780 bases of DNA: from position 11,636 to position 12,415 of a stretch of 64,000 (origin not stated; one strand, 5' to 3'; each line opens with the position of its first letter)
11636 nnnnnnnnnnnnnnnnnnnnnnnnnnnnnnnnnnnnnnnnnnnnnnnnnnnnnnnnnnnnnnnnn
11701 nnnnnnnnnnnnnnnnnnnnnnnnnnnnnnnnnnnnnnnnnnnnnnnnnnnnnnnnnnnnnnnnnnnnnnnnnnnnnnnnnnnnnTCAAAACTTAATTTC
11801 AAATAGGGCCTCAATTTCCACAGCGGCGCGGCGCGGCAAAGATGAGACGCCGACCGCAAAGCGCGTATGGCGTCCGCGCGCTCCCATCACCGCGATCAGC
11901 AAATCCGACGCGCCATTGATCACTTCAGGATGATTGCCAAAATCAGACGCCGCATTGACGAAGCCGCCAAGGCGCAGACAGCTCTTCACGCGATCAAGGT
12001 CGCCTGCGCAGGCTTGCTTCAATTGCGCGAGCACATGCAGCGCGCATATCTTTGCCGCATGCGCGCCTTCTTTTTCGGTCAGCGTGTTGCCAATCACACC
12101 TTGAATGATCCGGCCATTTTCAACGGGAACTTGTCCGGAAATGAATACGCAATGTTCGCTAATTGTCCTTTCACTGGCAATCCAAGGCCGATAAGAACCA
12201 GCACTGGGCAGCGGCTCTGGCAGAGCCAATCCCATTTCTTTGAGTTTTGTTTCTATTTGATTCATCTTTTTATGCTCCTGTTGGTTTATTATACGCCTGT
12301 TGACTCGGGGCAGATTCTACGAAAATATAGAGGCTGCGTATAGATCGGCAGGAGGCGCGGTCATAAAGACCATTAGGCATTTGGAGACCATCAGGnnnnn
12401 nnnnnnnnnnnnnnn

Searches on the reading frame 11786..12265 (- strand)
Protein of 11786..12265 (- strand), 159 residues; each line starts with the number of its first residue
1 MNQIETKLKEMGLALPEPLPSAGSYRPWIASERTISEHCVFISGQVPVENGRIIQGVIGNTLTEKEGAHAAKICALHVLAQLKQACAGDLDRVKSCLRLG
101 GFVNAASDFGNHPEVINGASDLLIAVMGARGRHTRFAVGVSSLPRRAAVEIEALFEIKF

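Call 3: search_protein_families(library=pfam, proteins=[window:11786-12265:-], max_evalue=0.01)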
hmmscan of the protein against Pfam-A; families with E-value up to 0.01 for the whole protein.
window:11786-12265:- (159 aa): 2 families
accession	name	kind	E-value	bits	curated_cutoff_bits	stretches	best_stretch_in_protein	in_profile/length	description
PF14588.11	YjgF_endoribonc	-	3.3e-22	79.3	35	1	5-144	1-135/148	YjgF/chorismate_mutase-like, putative endoribonuclease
PF01042.26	Ribonuc_L-PSP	-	9.9e-09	35.7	27.3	1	34-154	15-118/121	Endoribonuclease L-PSP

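Call 4: search_protein_families(library=ncbifam, proteins=[window:11786-12265:-], max_evalue=0.01)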
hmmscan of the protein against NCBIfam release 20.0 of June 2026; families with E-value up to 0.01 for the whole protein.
window:11786-12265:- (159 aa): 1 family
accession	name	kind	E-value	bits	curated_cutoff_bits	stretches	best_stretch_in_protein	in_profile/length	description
TIGR00004.1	TIGR00004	subfamily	0.00045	20.4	106.25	1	36-154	22-122/125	Rid family detoxifying hydrolase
